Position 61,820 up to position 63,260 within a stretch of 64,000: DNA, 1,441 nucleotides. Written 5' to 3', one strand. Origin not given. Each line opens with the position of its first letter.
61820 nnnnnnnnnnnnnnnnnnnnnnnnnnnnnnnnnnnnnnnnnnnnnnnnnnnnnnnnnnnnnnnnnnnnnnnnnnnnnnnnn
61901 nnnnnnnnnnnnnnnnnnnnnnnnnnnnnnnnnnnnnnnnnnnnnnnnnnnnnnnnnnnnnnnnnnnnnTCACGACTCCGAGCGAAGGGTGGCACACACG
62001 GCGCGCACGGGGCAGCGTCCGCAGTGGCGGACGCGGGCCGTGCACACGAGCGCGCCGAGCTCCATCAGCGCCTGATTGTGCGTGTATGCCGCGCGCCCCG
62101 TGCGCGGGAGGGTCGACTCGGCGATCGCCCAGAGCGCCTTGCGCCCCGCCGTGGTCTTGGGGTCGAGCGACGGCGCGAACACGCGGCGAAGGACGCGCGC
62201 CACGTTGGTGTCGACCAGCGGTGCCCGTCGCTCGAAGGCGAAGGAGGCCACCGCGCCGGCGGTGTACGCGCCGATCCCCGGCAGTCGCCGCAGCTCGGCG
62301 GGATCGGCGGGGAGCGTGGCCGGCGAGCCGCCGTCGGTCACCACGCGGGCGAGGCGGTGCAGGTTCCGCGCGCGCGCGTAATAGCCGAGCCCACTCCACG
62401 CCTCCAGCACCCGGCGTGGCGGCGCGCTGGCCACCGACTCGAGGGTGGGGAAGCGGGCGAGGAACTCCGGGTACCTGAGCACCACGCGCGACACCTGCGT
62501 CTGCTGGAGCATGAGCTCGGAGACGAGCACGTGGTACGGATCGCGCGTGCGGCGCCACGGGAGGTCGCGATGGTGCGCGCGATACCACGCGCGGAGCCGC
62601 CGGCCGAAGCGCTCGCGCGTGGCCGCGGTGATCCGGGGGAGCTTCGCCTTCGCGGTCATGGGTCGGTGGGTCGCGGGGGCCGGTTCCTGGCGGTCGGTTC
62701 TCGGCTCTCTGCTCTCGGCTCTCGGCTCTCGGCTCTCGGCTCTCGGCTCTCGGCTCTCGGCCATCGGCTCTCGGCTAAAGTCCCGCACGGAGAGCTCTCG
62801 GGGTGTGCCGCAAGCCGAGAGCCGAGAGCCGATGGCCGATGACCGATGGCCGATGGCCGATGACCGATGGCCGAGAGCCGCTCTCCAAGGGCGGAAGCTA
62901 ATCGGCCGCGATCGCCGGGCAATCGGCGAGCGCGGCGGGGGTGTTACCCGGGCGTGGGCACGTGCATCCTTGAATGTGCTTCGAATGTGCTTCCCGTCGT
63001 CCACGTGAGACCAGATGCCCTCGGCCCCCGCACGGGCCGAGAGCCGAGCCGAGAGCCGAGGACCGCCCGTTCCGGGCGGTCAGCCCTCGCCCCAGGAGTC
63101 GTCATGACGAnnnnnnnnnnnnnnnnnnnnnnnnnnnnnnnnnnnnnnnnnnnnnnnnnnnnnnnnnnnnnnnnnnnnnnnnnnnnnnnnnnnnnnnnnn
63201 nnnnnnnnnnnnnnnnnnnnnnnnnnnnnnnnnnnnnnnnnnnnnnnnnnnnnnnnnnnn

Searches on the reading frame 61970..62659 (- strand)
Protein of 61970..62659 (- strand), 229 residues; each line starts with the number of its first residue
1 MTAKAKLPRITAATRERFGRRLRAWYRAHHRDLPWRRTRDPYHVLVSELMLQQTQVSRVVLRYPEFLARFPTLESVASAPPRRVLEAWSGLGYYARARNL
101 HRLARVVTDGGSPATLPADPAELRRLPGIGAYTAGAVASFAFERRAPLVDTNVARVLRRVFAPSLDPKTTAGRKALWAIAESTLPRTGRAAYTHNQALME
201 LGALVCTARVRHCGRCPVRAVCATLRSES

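Call 29: search_protein_families(library=pfam, proteins=[window:61970-62659:-])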
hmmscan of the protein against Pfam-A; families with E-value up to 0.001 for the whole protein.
window:61970-62659:- (229 aa): 2 families
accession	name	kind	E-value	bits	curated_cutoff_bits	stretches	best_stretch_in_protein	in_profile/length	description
PF00730.31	HhH-GPD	-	4.9e-20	72.3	26.2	1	46-178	1-104/108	HhH-GPD superfamily base excision DNA repair protein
PF00633.29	HHH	-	2.7e-06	27.4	24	1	117-140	7-30/30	Helix-hairpin-helix motif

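Call 79: find_homologous_proteins(query=window:61970-62659:-, max_evalue=1e-40)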
Query window:61970-62659:- (229 aa): 7886 proteins with E <= 1e-40 among 8000 candidates; the best 120 are listed.
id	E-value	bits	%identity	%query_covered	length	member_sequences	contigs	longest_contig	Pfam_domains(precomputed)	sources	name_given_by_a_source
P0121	1.6e-145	500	100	100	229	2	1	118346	PF00730.32,PF00633.30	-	-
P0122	2.9e-118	411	83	98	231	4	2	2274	PF00730.32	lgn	-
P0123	1.6e-117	409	83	97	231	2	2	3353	PF00730.32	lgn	-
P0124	4.2e-115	401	83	97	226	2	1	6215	PF00730.32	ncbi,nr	ncbi:MAG: A/G-specific adenine glycosylase [Gemmatimonadaceae bacterium]|nr:A/G-specific adenine gly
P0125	1.7e-113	396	83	95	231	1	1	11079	PF00730.32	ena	-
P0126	1.9e-113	395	82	97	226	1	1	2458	PF00730.32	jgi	jgi:A/G-specific adenine glycosylase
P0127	1.5e-109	383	79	98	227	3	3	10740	PF00730.32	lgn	-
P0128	1.2e-108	380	81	95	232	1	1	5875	PF00730.32,PF00633.30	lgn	-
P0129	6.0e-108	377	79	94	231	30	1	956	PF00730.32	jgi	jgi:A/G-specific adenine glycosylase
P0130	1.0e-107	377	81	96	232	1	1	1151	PF00730.32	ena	-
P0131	1.4e-107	376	79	98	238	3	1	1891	PF00730.32,PF00633.30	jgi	jgi:A/G-specific adenine glycosylase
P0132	8.6e-107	374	79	95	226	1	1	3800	PF00730.32,PF00633.30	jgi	jgi:A/G-specific adenine glycosylase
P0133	1.3e-106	373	81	94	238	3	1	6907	PF00730.32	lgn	-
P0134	7.7e-106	371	78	96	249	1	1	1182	PF00730.32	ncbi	-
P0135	7.9e-106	370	77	98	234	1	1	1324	PF00730.32,PF00633.30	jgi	jgi:A/G-specific adenine glycosylase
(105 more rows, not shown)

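Call 80: find_encoding_contigs(protein=P0125, flank=6000, max_places=2)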
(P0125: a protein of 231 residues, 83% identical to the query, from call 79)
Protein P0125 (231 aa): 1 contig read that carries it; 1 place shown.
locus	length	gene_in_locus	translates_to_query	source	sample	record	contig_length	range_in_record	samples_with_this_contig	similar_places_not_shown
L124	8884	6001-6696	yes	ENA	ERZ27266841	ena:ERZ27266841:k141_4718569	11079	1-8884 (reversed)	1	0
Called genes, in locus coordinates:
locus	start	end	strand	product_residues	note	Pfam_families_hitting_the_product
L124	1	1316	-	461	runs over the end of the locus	PF00072:Response_reg, PF00158:Sigma54_activat, PF14532:Sigma54_activ_2, PF07728:AAA_5, PF25601:AAA_lid_14, PF02954:HTH_8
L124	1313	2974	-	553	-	PF25323:6TM_PilS, PF00989:PAS, PF08448:PAS_4, PF13426:PAS_9 (weak), PF00512:HisKA, PF02518:HATPase_c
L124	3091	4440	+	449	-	PF01595:CNNM, PF00571:CBS (weak), PF03471:CorC_HlyC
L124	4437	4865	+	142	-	PF00472:RF-1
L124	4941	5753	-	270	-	-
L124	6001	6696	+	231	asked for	PF00730:HhH-GPD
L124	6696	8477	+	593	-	PF09924:LPG_synthase_C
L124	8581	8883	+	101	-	?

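Call 81: find_encoding_contigs(protein=P0124, flank=6000, max_places=2)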
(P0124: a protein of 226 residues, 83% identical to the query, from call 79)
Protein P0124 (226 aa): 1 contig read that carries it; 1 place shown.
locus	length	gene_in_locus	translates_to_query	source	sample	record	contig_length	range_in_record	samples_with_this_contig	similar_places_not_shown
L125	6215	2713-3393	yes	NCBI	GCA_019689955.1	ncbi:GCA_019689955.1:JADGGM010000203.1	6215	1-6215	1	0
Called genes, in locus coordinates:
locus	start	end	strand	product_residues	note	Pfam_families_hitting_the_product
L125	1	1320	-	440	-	PF10101:DUF2339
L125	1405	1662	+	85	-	PF01904:DUF72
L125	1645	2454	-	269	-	-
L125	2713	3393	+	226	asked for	PF00730:HhH-GPD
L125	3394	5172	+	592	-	PF09924:LPG_synthase_C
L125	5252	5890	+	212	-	PF13559:DUF4129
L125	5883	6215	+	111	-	PF14258:DUF4350 (weak)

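Call 82: find_encoding_contigs(protein=P0123, flank=3000, max_places=3)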
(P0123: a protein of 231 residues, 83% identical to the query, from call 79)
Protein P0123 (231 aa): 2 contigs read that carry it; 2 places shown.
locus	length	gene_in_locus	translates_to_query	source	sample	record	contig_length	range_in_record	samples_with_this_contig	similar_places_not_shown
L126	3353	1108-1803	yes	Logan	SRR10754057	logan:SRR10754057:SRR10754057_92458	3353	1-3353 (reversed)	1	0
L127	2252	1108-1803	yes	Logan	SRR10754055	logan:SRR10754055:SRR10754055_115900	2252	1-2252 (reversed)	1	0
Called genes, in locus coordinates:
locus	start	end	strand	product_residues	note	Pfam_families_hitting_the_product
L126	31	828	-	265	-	-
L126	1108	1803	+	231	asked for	PF00730:HhH-GPD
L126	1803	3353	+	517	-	?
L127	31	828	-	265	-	-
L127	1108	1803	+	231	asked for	PF00730:HhH-GPD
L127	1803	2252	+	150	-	?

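Call 88: find_encoding_contigs(protein=window:61970-62659:-, flank=2000, max_places=6)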
Protein window:61970-62659:- (229 aa): no gene with exactly this product is on record in the collection.

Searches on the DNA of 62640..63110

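Call 71: search_rna_families(source=window, start=62640, end=63110, threshold=evalue, max_evalue=1)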
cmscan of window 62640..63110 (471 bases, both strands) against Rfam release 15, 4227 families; matches with E-value up to 1: 7.
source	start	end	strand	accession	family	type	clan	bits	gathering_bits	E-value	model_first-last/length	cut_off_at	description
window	62721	62840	+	RF03888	mir-3160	Gene; miRNA;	-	40.7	80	1.9e-05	1-83/83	no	mir-3160 microRNA precursor family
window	62721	62840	-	RF03888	mir-3160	Gene; miRNA;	-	40.1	80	2.8e-05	1-83/83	no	mir-3160 microRNA precursor family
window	62750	62839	+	RF03200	mir-BART13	Gene; miRNA;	-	38.3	70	4.1e-06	1-83/83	no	mir-BART13 microRNA precursor family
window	62741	62855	+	RF04268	mir-512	Gene; miRNA;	-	33.7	94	3.9e-05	1-84/84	no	mir-512 microRNA precursor family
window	62741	62820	-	RF04268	mir-512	Gene; miRNA;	-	20.6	94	0.16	1-84/84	no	mir-512 microRNA precursor family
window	62742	62833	-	RF00817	mir-80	Gene; miRNA;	-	19.6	68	0.14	1-89/89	no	mir-80 microRNA precursor family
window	63045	63092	-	RF03994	mir-7558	Gene; miRNA;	-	19.5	80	0.38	1-51/51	no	mir-7558 microRNA precursor family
